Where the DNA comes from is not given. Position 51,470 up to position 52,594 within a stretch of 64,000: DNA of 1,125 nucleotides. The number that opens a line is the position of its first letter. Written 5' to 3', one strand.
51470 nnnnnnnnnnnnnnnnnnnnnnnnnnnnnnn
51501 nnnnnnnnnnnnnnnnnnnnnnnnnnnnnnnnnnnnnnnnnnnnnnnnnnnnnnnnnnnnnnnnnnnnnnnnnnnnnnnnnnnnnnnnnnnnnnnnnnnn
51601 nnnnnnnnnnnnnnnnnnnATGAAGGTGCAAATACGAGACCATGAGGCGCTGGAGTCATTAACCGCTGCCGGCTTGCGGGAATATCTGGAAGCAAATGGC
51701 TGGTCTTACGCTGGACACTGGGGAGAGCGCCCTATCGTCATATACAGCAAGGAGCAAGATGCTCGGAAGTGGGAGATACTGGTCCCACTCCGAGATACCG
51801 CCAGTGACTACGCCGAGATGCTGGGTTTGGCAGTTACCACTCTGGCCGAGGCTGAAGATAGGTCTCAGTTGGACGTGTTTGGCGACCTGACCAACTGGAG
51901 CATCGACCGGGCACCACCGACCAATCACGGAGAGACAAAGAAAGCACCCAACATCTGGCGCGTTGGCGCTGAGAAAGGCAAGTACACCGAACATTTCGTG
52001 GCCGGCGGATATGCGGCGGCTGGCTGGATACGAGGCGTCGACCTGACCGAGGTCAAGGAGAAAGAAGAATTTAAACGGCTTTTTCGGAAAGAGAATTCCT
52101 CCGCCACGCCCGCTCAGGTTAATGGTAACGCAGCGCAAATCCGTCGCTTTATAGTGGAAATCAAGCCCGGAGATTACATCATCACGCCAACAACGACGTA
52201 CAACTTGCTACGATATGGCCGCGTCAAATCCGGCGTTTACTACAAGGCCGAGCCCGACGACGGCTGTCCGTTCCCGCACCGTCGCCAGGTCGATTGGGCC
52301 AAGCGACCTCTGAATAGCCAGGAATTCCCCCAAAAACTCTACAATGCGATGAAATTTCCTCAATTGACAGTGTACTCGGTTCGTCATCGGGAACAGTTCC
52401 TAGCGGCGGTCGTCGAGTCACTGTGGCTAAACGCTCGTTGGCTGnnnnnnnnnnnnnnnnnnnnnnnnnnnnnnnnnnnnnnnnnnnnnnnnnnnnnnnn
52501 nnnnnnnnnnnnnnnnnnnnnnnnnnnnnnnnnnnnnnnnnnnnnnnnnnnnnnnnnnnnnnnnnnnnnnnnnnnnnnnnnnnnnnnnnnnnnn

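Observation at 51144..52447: Candidate undescribed two-gene nuclease/sensor cassette (DUF4365 + two-domain partner) in a low-GC patch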

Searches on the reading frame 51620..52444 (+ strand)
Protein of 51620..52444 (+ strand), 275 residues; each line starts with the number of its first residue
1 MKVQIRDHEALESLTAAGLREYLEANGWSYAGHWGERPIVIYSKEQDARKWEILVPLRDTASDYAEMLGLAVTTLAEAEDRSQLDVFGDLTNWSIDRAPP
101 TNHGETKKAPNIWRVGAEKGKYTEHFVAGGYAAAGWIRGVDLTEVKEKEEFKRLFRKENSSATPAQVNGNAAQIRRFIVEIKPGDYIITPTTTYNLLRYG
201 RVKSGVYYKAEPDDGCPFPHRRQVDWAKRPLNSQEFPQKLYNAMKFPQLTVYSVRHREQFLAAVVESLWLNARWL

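Call 4: search_protein_families(library=pfam, proteins=[window:51620-52444:+], max_evalue=1)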
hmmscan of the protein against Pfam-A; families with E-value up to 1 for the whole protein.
window:51620-52444:+ (275 aa): 0 families

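Call 5: search_protein_families(library=padloc, proteins=[window:51620-52444:+], max_evalue=1)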
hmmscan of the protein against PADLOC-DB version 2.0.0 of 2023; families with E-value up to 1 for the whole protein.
window:51620-52444:+ (275 aa): 31 families (the best 25 are shown)
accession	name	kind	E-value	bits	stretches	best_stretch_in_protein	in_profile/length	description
PDLC04806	PDC-S02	-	2.2e-46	156.6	1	111-266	3-159/324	-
PDLC04298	PDC-M02B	-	4e-22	76.6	1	1-96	1-95/380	-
PDLC04819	PDC-S02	-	1.9e-19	68.1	1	111-263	4-155/334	-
PDLC04815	PDC-S02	-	6.5e-19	66.4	1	114-245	5-135/346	-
PDLC04824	PDC-S02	-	3.1e-12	44.3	1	117-264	10-157/308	-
PDLC04335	PDC-M02B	-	6e-12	43.1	1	12-97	4-85/364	-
PDLC04330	PDC-M02B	-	1.4e-11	41.8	1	7-94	5-90/375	-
PDLC04304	PDC-M02B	-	2.2e-11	41.5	1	1-96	1-91/383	-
PDLC04323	PDC-M02B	-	2.2e-11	41.1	1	9-98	8-95/374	-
PDLC04303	PDC-M02B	-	6.2e-11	39.9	1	1-93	1-93/383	-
PDLC04311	PDC-M02B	-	2.2e-08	31.5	1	13-94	7-85/384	-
PDLC04321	PDC-M02B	-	8.6e-08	29.7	1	12-94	12-93/383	-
PDLC04318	PDC-M02B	-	1e-07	29.3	1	10-89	6-85/390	-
PDLC04301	PDC-M02B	-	1.6e-07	28.7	1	10-96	7-92/378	-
PDLC04317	PDC-M02B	-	9.9e-07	25.9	1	8-91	9-92/396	-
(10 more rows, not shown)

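Call 7: find_homologous_proteins(query=window:51620-52444:+)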
Query window:51620-52444:+ (275 aa): 110 proteins with E <= 0.001 among 1855 candidates.
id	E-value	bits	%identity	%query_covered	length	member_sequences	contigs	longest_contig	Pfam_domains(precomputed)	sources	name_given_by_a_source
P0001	3.4e-186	635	100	100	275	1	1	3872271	PF28530.1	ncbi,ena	-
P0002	9.5e-147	506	80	100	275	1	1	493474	PF28530.1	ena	-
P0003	4.9e-137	474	75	100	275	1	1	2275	PF28530.1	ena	-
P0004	8.1e-137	473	75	100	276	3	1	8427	PF28530.1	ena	-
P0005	1.4e-131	456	72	100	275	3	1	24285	PF28530.1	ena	-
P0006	1.9e-122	426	67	100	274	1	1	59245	PF28530.1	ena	-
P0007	3.2e-122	425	70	99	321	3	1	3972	PF28530.1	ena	-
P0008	2.9e-118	412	69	96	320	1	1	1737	PF28530.1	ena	-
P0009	9.6e-116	404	67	99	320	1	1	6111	PF28530.1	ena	-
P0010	3.4e-115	402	65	100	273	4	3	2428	PF28530.1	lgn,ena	-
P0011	1.4e-114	400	64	100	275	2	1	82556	PF28530.1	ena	-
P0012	3.6e-111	389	64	100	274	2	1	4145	PF28530.1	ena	-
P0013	7.7e-98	345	60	96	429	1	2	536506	PF28530.1,PF22722.3,PF04471.19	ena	-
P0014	1.6e-97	344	57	100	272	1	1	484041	PF28530.1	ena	-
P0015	3.3e-94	333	59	99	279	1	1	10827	PF28530.1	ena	-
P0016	2.5e-92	327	57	96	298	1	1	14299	PF28530.1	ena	-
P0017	3.0e-91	323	56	96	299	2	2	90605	PF28530.1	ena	-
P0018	5.0e-88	313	56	96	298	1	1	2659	PF28530.1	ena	-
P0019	6.5e-88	313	55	96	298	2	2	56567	PF28530.1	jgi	-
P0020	2.5e-87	311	54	99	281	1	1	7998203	PF28530.1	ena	-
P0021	3.5e-87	310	55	96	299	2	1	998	PF28530.1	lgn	-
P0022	7.5e-86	306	54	96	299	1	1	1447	PF28530.1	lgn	-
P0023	1.4e-85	305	67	75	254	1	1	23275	PF28530.1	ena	-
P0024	3.2e-85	304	51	96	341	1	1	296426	PF28530.1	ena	-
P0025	4.8e-84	300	52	100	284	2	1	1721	PF28530.1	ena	-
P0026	2.7e-83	297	52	96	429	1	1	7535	PF28530.1,PF22722.3,PF04471.19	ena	-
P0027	8.2e-83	296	53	96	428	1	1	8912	PF28530.1,PF22722.3,PF04471.19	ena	-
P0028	2.0e-81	291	53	97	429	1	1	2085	PF28530.1,PF22722.3,PF04471.19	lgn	-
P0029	5.1e-78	280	50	99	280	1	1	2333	PF28530.1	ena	-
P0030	1.2e-77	279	57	83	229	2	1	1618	PF28530.1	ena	-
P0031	4.3e-76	274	50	99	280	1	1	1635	PF28530.1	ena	-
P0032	1.9e-75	272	53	97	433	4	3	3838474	PF28530.1,PF04471.19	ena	-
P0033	2.0e-75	272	51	98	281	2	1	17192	PF28530.1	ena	-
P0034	9.9e-75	269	54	83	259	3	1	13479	PF28530.1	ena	-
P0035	1.6e-73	265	48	99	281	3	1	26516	PF28530.1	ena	-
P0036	2.5e-73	265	50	97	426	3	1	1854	PF28530.1,PF04471.19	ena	-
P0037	3.4e-73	264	50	97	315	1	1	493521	PF28530.1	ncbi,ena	-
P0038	3.7e-72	261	62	70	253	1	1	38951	PF28530.1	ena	-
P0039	2.9e-67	245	46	99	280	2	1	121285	PF28530.1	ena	-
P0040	2.2e-66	242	48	97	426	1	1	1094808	PF28530.1,PF22722.3,PF04471.19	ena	-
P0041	1.0e-64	236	46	96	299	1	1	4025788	PF28530.1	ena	-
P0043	9.2e-60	220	43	97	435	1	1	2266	PF28530.1,PF22722.3,PF04471.19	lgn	-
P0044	9.8e-51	191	40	96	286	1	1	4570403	-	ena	-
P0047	4.0e-48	182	56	56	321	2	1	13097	PF28530.1,PF22722.3,PF04471.19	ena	-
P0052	2.7e-45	173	50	56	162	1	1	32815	PF28530.1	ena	-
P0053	5.7e-45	172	40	97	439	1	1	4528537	PF04471.19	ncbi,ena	-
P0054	1.0e-41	161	82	36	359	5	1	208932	-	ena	-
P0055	1.4e-41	161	49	56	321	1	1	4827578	PF28530.1,PF22722.3,PF04471.19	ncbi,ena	-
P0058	1.2e-37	148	72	37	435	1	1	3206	PF14088.12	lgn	-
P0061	2.1e-36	144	46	56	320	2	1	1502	PF28530.1,PF22722.3,PF04471.19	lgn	-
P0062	2.6e-34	137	44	56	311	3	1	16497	PF01243.28,PF28530.1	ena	-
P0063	1.3e-29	121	43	56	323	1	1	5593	PF28530.1,PF22722.3,PF04471.19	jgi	jgi:predicted Mrr-cat superfamily restriction endonuclease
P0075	1.6e-23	101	61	33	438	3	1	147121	PF14088.12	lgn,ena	-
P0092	7.5e-22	96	46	48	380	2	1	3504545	-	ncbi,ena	-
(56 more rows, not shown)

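Call 9: find_encoding_contigs(protein=P0001, flank=10000, max_places=3)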
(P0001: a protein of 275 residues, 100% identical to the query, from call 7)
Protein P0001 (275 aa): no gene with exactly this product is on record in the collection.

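Call 10: search_protein_families(library=pfam, proteins=[P0013, P0055, P0054, P0058, P0062, P0032, P0024], max_evalue=0.1)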
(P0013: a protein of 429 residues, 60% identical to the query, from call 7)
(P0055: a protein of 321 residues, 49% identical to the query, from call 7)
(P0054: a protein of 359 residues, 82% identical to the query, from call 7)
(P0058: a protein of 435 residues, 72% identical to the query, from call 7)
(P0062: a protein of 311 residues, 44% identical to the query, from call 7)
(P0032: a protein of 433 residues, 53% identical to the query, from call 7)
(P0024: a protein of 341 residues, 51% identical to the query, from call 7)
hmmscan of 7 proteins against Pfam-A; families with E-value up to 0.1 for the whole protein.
P0013 (429 aa): 2 families
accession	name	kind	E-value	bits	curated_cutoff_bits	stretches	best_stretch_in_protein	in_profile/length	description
PF04471.18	Mrr_cat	-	2.1e-20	73.4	21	1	288-405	2-115/115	Restriction endonuclease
PF22722.2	NA-iREase1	-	1.4e-06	28.7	27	1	300-403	6-106/106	NACHT-associated inactive Restriction Endonuclease 1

P0055 (321 aa): 2 families
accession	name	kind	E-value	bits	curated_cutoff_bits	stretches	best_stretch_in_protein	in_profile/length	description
PF04471.18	Mrr_cat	-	7.4e-19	68.4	21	1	180-297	2-115/115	Restriction endonuclease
PF22722.2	NA-iREase1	-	7.8e-06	26.3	27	1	192-295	6-106/106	NACHT-associated inactive Restriction Endonuclease 1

P0054 (359 aa): 3 families
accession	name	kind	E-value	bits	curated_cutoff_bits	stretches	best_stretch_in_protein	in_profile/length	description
PF13384.12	HTH_23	-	0.028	14.7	24.6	1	288-317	8-37/50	Homeodomain-like domain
PF13518.12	HTH_28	-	0.045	14.3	25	0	290-316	5-31/52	Helix-turn-helix domain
PF13542.12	HTH_Tnp_ISL3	-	0.099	12.6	27.4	0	293-318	23-47/51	Helix-turn-helix domain of transposase family ISL3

P0058 (435 aa): 1 family
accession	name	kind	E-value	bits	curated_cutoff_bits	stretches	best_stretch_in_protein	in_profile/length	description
PF14088.11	DUF4268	-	1.9e-22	80.3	27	1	286-417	3-139/140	Domain of unknown function (DUF4268)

P0062 (311 aa): 2 families
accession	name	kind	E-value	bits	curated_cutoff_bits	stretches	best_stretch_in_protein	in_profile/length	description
PF01243.27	PNPOx_N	-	5.3e-09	36.9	28.1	1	175-308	3-118/120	Pyridoxamine 5'-phosphate oxidase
PF04289.18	DUF447_N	-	0.023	15.1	24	1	188-247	4-60/114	Protein of unknown function (DUF447) N-terminal domain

P0032 (433 aa): 3 families
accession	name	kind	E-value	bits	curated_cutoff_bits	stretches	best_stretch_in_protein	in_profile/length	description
PF04471.18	Mrr_cat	-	1.2e-20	74.2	21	1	292-409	2-115/115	Restriction endonuclease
PF22722.2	NA-iREase1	-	0.0041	17.5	27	1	304-407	6-106/106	NACHT-associated inactive Restriction Endonuclease 1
PF10356.15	RRG7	-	0.0061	16.4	22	1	297-359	7-70/185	Required for respiratory growth protein 7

P0024 (341 aa): 1 family
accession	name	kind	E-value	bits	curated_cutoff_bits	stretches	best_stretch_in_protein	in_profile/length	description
PF04014.23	MazE_antitoxin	-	0.092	13.2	24.7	0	324-337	12-25/48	Antidote-toxin recognition MazE, bacterial antitoxin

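Call 11: find_encoding_contigs(protein=P0002, flank=6000, max_places=2)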
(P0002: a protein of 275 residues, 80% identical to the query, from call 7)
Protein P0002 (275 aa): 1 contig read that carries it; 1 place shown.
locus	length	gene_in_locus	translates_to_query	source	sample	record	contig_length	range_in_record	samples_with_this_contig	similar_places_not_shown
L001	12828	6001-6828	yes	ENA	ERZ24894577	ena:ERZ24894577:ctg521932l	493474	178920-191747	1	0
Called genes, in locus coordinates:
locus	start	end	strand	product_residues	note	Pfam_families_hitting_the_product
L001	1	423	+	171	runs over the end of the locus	PF05942:PaREP1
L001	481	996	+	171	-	PF05942:PaREP1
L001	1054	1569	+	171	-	PF05942:PaREP1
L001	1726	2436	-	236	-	PF00834:Ribul_P_3_epim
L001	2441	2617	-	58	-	-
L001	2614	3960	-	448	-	PF00206:Lyase_1, PF14698:ASL_C2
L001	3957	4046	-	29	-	-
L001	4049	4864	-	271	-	PF01261:AP_endonuc_2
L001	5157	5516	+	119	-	PF01329:Pterin_4a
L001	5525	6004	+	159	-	PF14280:DUF4365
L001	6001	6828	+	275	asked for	PF28530:DUF8426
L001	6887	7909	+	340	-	PF00296:Bac_luciferase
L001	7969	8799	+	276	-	-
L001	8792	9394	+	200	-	PF00857:Isochorismatase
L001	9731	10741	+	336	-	PF13384:HTH_23 (faint), PF13936:HTH_38, PF13565:HTH_32 (weak), PF00665:rve (weak)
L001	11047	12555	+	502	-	PF00474:SSF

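Call 12: find_encoding_contigs(protein=P0013, flank=6000, max_places=2)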
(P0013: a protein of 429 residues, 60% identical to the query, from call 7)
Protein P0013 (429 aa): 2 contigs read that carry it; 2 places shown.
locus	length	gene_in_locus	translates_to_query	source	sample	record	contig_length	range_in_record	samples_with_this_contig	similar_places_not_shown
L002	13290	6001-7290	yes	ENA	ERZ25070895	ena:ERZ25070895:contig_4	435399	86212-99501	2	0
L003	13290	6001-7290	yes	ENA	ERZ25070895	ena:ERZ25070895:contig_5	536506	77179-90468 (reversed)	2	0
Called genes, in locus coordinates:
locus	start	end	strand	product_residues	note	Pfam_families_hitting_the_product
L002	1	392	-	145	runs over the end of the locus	-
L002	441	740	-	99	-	PF03960:ArsC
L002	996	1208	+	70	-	PF00830:Ribosomal_L28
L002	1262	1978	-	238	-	PF00834:Ribul_P_3_epim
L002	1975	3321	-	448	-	PF00206:Lyase_1, PF14698:ASL_C2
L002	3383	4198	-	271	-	PF01261:AP_endonuc_2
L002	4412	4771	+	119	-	PF01329:Pterin_4a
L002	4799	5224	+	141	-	PF08780:NTase_sub_bind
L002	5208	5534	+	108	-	PF18765:Polbeta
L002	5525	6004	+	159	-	PF14280:DUF4365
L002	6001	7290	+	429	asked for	PF28530:DUF8426, PF04471:Mrr_cat, PF22722:NA-iREase1 (weak)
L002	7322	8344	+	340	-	PF00296:Bac_luciferase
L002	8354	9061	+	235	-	-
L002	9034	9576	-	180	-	-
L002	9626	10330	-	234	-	-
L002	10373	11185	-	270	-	PF02585:PIG-L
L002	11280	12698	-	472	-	PF00171:Aldedh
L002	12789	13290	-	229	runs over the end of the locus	-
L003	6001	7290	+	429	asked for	PF28530:DUF8426, PF04471:Mrr_cat, PF22722:NA-iREase1 (weak)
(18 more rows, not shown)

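Call 13: find_encoding_contigs(protein=P0020, flank=6000, max_places=2)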
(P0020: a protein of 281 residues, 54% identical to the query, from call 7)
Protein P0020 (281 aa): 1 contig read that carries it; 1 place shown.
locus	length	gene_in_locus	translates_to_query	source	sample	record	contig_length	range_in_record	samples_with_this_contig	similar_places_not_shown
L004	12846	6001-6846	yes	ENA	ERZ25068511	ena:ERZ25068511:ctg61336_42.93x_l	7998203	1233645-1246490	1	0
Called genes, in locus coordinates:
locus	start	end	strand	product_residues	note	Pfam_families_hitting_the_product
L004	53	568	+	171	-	PF05942:PaREP1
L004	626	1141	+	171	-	PF05942:PaREP1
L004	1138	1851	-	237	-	PF00834:Ribul_P_3_epim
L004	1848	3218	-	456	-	PF00206:Lyase_1, PF14698:ASL_C2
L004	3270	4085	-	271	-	PF01261:AP_endonuc_2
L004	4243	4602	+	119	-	PF01329:Pterin_4a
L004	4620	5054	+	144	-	PF22398:DUF6978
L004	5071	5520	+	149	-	PF08861:DUF1828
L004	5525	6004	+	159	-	PF14280:DUF4365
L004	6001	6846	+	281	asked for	PF28530:DUF8426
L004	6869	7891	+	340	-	PF00296:Bac_luciferase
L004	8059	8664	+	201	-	PF00857:Isochorismatase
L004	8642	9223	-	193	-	-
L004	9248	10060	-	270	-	PF02585:PIG-L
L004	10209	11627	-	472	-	PF00171:Aldedh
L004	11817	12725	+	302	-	PF12974:Phosphonate-bd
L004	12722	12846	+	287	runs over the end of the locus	PF00005:ABC_tran, PF13304:AAA_21 (faint)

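Call 21: find_related_loci(query=A2, collection=genome_contigs, flank=6000)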
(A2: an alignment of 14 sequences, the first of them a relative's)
Query A2 (275 aa) in genome_contigs; peptide patterns used: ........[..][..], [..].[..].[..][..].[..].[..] (x = any residue, [..] = any of these).
36 stretches matched a pattern; 8 encode a relative of the query (tblastn E <= 1e-3); 8 distinct loci.
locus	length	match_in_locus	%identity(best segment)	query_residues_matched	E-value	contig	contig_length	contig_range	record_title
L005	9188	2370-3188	65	1-274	4e-118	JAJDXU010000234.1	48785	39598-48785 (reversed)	MAG: Dehalococcoidia bacterium isolate jk18x27bins.51 k141_546293, whole genome shotgun sequence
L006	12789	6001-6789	55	1-264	2e-90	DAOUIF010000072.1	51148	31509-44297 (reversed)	MAG TPA_asm: Dehalococcoidia bacterium isolate S24_152 83523, whole genome shotgun sequence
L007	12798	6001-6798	53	1-267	8e-85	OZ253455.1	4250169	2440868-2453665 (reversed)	MAG: Dehalococcoidia bacterium isolate 8f47c5d3-311d-4638-95b8-763d0010c228 genome assembly, chromosome: 1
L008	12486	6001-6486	54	101-264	5e-54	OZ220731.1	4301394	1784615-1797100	MAG: Dehalococcoidia bacterium isolate 4e89fbe3-e5a8-4f6c-a4f9-b322f53a0d40 genome assembly, chromosome: 1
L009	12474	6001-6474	44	111-268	6e-39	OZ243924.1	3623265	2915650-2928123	MAG: Dehalococcoidia bacterium isolate 8ae34c4e-956f-4af6-a887-bf289f41e209 genome assembly, chromosome: 1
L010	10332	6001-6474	37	106-264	5e-29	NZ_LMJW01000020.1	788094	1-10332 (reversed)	Bosea sp. Root483D1 contig_6, whole genome shotgun sequence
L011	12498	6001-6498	36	102-273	2e-28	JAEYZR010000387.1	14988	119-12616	MAG: Proteobacteria bacterium isolate OH_CBrB_105 k127_74685, whole genome shotgun sequence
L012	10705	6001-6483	37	105-264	6e-28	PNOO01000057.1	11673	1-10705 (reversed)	MAG: Syntrophus sp. (in: bacteria) isolate SW.007 SW_1003603_11673, whole genome shotgun sequence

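Call 24: find_encoding_contigs(protein=P0054, flank=5000, max_places=2)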
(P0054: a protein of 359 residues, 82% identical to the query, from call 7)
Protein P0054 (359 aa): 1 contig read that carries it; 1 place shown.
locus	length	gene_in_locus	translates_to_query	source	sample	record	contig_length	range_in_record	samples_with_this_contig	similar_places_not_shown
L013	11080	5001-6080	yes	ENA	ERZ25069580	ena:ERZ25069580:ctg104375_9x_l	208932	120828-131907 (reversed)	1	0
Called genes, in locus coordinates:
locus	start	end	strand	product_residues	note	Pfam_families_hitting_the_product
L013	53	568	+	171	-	PF05942:PaREP1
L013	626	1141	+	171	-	PF05942:PaREP1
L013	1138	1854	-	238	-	PF00834:Ribul_P_3_epim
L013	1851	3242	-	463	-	PF00206:Lyase_1, PF14698:ASL_C2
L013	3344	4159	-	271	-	PF01261:AP_endonuc_2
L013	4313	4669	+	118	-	PF01329:Pterin_4a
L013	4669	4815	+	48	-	-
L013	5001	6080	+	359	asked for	-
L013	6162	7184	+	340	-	PF00296:Bac_luciferase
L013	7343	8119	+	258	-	-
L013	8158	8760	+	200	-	PF00857:Isochorismatase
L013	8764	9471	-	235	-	-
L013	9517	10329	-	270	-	PF02585:PIG-L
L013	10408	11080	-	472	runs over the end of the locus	PF00171:Aldedh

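Call 25: find_encoding_contigs(protein=P0075, flank=5000, max_places=2)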
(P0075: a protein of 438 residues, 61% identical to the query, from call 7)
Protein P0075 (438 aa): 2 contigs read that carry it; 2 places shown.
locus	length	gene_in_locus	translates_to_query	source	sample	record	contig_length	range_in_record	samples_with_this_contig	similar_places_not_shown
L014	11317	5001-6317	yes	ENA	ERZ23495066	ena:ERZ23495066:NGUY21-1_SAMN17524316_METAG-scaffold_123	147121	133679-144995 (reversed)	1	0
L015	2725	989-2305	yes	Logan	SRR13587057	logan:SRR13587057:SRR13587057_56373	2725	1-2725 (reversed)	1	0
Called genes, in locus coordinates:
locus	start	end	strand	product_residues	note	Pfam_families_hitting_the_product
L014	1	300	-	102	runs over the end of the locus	PF03960:ArsC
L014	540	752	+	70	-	PF00830:Ribosomal_L28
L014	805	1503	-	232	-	PF00834:Ribul_P_3_epim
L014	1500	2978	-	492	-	PF00206:Lyase_1, PF14698:ASL_C2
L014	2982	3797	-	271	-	PF01261:AP_endonuc_2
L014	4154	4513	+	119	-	PF01329:Pterin_4a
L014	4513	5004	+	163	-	PF14280:DUF4365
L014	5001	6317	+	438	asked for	PF14088:DUF4268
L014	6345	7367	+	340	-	PF00296:Bac_luciferase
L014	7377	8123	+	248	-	-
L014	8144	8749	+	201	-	PF00857:Isochorismatase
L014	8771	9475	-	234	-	-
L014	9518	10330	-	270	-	PF02585:PIG-L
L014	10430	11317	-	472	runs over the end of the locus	PF00171:Aldedh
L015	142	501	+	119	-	PF01329:Pterin_4a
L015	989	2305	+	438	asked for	PF14088:DUF4268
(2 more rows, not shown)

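Call 26: find_encoding_contigs(protein=P0092, flank=5000, max_places=2)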
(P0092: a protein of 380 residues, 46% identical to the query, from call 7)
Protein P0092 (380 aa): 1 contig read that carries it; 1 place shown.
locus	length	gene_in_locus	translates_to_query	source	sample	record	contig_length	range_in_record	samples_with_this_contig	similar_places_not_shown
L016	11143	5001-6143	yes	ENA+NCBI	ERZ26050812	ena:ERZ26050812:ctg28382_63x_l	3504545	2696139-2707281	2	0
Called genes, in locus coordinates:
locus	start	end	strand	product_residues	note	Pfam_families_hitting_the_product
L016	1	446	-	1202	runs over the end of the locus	-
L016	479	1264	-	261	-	PF05685:Uma2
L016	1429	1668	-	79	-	PF09413:DUF2007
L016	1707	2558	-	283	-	PF00378:ECH_1, PF16113:ECH_2, PF00378:ECH_1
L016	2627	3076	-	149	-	PF06240:COXG, PF10604:Polyketide_cyc2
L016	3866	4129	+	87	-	-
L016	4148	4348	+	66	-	-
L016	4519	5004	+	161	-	PF14280:DUF4365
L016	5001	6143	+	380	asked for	-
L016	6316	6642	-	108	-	-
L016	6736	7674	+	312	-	PF00296:Bac_luciferase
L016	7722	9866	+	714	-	PF01839:FG-GAP (faint), PF13517:FG-GAP_3, PF07593:UnbV_ASPIC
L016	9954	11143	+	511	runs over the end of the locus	PF00370:FGGY_N, PF02782:FGGY_C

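Call 32: search_solved_structures(query=A3, max_evalue=10, show_alignments=2)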
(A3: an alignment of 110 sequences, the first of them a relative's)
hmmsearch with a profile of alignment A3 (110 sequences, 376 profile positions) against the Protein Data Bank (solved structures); distinct sequences matched with E-value up to 10: 0.

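Call 35: predict_structure(alignment_id=A3)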
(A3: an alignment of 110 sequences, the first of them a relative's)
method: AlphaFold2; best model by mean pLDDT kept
length: 275 residues; sequences in the alignment: 110
mean_pLDDT: 87.1   pTM: 0.60
mean pLDDT of the five models: 87.1, 85.7, 85.5, 85.2, 82.6
residues with pLDDT >= 90: 175; 70-90: 71; 50-70: 14; < 50: 15
segments of 3 or more residues with pLDDT < 50: 98-106, 272-275
pLDDT, mean of each block of 10 residues (from residue 1): 67 91 95 89 94 90 86 94 89 59 57 89 96 93 97 97 96 97 95 92 97 95 96 89 80 85 69 40
secondary structure, 60 per line:
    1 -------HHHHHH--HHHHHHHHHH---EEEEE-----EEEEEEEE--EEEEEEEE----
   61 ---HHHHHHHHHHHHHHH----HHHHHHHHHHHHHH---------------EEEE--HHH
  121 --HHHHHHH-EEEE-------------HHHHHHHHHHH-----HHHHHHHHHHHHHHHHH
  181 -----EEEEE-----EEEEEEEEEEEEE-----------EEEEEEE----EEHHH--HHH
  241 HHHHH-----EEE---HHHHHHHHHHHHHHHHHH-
elements in order: H8-13 H16-25 E29-33 E39-46 E49-56 H64-78 H83-96 E112-115 H123-129 E131-134 H148-158 H164-180 E186-190 E196-208 E220-226 H238-245 E251-253 H257-274
